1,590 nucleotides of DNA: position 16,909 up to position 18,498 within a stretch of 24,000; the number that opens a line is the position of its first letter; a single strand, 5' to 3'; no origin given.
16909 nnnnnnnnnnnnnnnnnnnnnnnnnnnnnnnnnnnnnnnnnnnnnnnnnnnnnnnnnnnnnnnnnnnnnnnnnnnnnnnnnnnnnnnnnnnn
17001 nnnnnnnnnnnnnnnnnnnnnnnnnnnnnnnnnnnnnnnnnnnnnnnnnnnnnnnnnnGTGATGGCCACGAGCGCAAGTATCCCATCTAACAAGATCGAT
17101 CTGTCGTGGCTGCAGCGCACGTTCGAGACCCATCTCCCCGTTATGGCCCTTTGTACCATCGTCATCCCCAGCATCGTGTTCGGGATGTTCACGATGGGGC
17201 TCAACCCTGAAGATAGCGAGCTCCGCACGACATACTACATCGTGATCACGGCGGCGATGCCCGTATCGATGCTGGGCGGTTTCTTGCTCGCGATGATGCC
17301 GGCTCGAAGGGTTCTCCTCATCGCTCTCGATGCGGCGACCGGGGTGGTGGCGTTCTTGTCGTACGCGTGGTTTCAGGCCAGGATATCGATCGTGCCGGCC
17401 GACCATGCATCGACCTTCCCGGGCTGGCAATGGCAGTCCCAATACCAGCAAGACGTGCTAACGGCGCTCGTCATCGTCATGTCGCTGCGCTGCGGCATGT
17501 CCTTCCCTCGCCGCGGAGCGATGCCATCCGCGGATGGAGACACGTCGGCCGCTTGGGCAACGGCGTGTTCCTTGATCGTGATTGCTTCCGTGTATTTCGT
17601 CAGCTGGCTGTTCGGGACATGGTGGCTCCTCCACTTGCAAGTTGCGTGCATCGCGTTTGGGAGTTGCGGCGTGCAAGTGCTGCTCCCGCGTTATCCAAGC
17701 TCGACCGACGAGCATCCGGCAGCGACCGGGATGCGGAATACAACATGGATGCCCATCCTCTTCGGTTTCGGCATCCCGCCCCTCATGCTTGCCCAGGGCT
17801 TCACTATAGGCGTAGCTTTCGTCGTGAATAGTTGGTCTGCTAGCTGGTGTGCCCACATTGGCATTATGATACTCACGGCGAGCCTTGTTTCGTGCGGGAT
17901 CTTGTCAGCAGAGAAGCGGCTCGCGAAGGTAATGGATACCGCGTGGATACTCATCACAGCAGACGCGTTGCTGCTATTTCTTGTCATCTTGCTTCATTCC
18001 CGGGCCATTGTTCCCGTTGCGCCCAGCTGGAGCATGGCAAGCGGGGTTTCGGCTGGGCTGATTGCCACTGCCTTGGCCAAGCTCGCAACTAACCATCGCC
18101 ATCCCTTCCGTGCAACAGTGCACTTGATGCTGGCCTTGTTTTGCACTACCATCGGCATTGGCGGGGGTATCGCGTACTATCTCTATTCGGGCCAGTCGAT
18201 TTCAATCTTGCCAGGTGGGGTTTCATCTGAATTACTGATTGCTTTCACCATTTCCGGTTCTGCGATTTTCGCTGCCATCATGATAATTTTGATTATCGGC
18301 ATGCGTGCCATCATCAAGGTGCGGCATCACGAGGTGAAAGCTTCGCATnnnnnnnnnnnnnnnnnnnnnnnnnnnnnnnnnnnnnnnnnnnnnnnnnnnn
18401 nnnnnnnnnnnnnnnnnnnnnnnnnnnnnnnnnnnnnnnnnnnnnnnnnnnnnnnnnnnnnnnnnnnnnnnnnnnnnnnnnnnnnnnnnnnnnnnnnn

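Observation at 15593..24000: Six-gene same-strand envelope cluster with no recognisable glycosyltransferase, ATPase or regulator: ecto-metallophosphoesterase, two 12-TM proteins, a 4-TM protein, a 9-TM::GH9-like fusion and a GH99/WbsX-like ectoenzyme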

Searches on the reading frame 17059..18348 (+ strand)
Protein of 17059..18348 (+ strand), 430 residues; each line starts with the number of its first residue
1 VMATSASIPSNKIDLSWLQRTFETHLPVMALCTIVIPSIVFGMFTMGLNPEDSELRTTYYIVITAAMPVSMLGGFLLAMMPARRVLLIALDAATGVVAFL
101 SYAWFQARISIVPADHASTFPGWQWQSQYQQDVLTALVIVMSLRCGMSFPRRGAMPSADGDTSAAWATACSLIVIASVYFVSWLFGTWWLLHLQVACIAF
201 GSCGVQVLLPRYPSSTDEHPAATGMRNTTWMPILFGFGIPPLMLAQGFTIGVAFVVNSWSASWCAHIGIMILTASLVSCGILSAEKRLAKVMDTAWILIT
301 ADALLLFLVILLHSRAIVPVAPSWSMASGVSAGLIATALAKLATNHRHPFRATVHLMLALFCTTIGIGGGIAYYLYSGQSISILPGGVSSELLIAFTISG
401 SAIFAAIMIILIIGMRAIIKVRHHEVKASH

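Call 5: search_protein_families(library=pfam, proteins=[window:17059-18348:+], max_evalue=1)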
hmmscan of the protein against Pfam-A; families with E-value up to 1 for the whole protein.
window:17059-18348:+ (430 aa): 0 families

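Call 6: search_protein_families(library=ncbifam, proteins=[window:17059-18348:+], max_evalue=1)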
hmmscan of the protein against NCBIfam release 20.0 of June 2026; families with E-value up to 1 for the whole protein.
window:17059-18348:+ (430 aa): 1 family
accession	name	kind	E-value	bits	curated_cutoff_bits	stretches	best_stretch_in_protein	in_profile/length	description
TIGR02854.1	spore_II_GA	equivalog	0.42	9.9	209.55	1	268-427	6-157/293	sigma-E processing peptidase SpoIIGA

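Call 24: find_homologous_proteins(query=window:17059-18348:+, max_evalue=0.001)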
Query window:17059-18348:+ (430 aa): 8 proteins with E <= 0.001 among 8000 candidates.
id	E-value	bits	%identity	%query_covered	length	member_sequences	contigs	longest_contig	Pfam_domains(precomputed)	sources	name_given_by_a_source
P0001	3.3e-277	937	100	100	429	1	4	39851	-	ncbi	ncbi:MAG: hypothetical protein Q6373_018050 [Candidatus Sigynarchaeota archaeon]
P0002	3.8e-171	588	65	94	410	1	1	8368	-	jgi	jgi:hypothetical protein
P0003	2.1e-162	559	60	100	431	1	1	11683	-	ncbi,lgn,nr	ncbi:MAG: hypothetical protein JW839_19665 [Candidatus Lokiarchaeota archaeon]|nr:hypothetical prote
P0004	9.0e-160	550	62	97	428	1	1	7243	-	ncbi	-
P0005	8.4e-155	534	58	100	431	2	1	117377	-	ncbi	-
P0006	6.9e-143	495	61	85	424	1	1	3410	-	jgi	jgi:hypothetical protein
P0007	2.8e-121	424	51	97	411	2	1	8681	-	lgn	-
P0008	5.3e-19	87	26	80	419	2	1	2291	-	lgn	-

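Call 25: find_encoding_contigs(protein=P0005, flank=10000, max_places=2)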
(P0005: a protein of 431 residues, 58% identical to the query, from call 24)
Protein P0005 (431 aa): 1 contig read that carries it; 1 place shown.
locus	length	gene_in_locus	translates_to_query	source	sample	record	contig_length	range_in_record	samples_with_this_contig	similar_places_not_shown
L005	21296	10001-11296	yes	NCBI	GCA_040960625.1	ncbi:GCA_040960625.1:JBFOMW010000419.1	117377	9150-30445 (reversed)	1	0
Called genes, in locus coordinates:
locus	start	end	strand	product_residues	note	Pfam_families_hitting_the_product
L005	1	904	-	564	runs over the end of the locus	PF00920:ILVD_EDD_N, PF24877:ILV_EDD_C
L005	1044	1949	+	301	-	-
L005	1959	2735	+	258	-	PF13412:HTH_24 (faint), PF24266:HTH_HVO_0163_N (faint)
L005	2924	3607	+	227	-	PF13240:Zn_Ribbon_1 (weak)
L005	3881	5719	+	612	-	PF02730:AFOR_N, PF01314:AFOR_C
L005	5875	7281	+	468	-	PF07690:MFS_1 (weak), PF13347:MFS_2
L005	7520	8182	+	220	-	-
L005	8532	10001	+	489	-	PF00149:Metallophos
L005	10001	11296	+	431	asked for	-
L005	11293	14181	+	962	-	PF00759:Glyco_hydro_9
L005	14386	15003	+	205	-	-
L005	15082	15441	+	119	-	PF01176:eIF-1a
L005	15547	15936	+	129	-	PF01176:eIF-1a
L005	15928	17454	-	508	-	-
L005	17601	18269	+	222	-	PF04967:HTH_10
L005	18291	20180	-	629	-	-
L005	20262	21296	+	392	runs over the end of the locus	PF02811:PHP (weak)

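Call 26: find_encoding_contigs(protein=P0007, flank=10000, max_places=2)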
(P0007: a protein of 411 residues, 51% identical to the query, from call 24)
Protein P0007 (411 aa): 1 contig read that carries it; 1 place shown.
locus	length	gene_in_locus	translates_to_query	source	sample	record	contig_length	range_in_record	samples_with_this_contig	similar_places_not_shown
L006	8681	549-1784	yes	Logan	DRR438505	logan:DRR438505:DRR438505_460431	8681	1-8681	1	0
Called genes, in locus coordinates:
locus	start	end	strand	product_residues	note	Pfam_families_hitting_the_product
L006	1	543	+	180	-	?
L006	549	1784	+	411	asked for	-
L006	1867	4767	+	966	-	PF00759:Glyco_hydro_9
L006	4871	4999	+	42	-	-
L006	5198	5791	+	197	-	-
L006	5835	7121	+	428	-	-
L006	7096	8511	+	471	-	PF16317:Glyco_hydro_99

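Call 27: find_encoding_contigs(protein=P0002, flank=10000, max_places=2)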
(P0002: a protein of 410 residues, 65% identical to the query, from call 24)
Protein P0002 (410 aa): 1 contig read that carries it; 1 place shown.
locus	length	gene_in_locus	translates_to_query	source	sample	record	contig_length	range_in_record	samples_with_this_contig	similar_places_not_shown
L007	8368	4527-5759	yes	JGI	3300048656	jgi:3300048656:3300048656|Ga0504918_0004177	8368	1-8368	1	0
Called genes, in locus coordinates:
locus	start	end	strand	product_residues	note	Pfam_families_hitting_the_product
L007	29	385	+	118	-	PF13240:Zn_Ribbon_1 (weak)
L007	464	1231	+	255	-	-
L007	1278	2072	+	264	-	-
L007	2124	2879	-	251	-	-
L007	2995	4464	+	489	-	PF00149:Metallophos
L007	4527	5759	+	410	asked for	-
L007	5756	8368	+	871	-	?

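Call 38: predict_structure(alignment_id=A1)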
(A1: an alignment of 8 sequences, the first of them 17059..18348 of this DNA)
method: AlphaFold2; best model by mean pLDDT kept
length: 430 residues; sequences in the alignment: 8
mean_pLDDT: 50.1   pTM: 0.51
mean pLDDT of the five models: 50.1, 48.7, 44.3, 41.6, 38.8
residues with pLDDT >= 90: 0; 70-90: 3; 50-70: 220; < 50: 207
segments of 3 or more residues with pLDDT < 50: 1-51, 106-126, 150-172, 174-236, 259-261, 286-295, 315-324, 344-347, 378-388
pLDDT, mean of each block of 10 residues (from residue 1): 35 37 36 39 40 52 60 67 65 61 46 34 47 66 58 37 45 48 44 41 35 32 35 50 64 57 54 59 49 49 54 44 52 54 50 61 64 56 45 60 61 58 50
secondary structure, 60 per line:
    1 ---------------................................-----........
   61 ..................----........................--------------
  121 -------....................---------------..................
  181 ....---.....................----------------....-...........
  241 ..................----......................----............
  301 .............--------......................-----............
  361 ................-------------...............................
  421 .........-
elements in order: H16-47 H53-78 H83-106 H128-147 H163-184 H188-208 H225-228 H230-258 H263-284 H289-313 H322-343 H349-376 H390-429

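Call 40: search_solved_structures(query=A1, max_evalue=10)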
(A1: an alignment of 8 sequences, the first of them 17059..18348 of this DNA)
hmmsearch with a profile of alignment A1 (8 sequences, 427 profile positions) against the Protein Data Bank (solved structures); distinct sequences matched with E-value up to 10: 0.

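Call 46: search_protein_families(library=pfam, proteins=[P0008, L005:14386-15000:+], max_evalue=0.1)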
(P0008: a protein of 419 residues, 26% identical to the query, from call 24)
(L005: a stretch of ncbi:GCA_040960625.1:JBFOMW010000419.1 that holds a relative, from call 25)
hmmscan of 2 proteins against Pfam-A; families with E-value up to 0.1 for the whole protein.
P0008 (419 aa): 0 families

L005:14386-15000:+ (205 aa): 0 families

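Call 47: search_protein_representatives(alignment_id=A1)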
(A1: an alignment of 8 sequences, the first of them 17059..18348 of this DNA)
Query: 8 sequences, 427 profile positions. Proteins with E-value up to 0.001 (for the whole library): 10; up to 1e-10: 9; up to 1e-30: 7. The best 10 are listed.
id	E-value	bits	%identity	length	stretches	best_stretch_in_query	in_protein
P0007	1.2e-188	643.9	-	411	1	1-421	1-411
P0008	2.0e-140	485.0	-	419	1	5-426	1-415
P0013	2.2e-84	300.4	-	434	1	10-419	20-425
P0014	1.7e-81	290.9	-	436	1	5-419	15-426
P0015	4.6e-55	203.8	-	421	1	21-404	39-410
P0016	5.4e-53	197.0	-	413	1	22-408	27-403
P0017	1.1e-37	146.6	-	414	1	14-397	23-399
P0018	5.7e-28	114.6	-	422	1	28-380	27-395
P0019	1.4e-21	93.5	-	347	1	82-395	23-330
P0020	3.2e-04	36.3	-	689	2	182-252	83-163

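Call 50: find_encoding_contigs(protein=P0013, flank=10000, max_places=2)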
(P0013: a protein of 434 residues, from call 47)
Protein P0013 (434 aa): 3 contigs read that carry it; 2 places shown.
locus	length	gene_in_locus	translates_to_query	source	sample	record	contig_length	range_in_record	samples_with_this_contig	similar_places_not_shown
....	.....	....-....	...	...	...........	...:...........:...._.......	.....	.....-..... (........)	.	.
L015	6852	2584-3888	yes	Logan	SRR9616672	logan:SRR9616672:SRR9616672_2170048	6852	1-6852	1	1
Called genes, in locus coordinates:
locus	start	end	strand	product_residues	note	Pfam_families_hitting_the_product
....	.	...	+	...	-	?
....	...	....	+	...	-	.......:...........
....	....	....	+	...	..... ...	-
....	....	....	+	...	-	-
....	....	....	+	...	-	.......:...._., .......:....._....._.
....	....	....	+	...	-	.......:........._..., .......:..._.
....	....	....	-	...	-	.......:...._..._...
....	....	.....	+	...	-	-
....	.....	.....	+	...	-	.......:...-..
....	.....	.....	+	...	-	-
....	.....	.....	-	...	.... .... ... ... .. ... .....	-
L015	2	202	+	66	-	?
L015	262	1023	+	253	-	PF06197:DUF998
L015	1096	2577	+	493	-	PF00149:Metallophos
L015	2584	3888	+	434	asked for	-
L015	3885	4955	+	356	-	-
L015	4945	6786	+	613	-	PF02927:CelD_N, PF00759:Glyco_hydro_9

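Call 52: find_related_loci(query=A4, collection=metagenome_contigs, flank=10000)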
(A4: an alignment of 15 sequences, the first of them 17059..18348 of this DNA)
Query A4 (430 aa) in metagenome_contigs; peptide patterns used: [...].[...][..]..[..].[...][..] (x = any residue, [..] = any of these).
439 stretches matched a pattern; 1 encode a relative of the query (tblastn E <= 1e-3); 1 distinct loci.
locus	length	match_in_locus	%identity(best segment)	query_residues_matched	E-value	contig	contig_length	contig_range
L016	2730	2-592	21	187-383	3e-14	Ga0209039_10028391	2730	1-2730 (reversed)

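Call 53: find_encoding_contigs(protein=P0015, flank=10000, max_places=2)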
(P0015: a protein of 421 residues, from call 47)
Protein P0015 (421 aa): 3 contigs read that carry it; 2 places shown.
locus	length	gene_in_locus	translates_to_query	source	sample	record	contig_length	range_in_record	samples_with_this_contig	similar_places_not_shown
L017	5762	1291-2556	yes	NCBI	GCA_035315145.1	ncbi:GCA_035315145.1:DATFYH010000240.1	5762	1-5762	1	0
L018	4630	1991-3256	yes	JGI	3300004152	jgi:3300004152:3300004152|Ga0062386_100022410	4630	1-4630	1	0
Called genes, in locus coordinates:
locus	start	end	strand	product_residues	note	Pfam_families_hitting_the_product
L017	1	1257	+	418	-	PF00149:Metallophos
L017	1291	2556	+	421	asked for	-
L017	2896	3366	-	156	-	PF08818:DUF1801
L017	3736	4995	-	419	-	PF13810:DUF4185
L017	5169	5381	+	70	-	-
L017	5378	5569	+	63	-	-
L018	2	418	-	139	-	?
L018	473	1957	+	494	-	PF00149:Metallophos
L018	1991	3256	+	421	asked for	-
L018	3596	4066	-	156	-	PF08818:DUF1801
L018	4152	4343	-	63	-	-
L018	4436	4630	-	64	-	?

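Call 54: find_encoding_contigs(protein=P0017, flank=10000, max_places=2)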
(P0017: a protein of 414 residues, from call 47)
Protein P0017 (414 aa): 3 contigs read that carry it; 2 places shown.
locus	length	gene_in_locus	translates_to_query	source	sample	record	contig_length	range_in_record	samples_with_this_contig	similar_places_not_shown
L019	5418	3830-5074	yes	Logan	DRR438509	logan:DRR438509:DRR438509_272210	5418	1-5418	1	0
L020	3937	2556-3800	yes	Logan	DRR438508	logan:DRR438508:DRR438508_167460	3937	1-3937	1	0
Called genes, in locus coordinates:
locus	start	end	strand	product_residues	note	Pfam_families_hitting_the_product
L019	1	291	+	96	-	?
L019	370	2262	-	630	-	PF12697:Abhydrolase_6 (weak), PF00561:Abhydrolase_1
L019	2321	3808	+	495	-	PF00149:Metallophos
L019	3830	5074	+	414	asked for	-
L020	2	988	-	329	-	?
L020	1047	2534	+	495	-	PF00149:Metallophos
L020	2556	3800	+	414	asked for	-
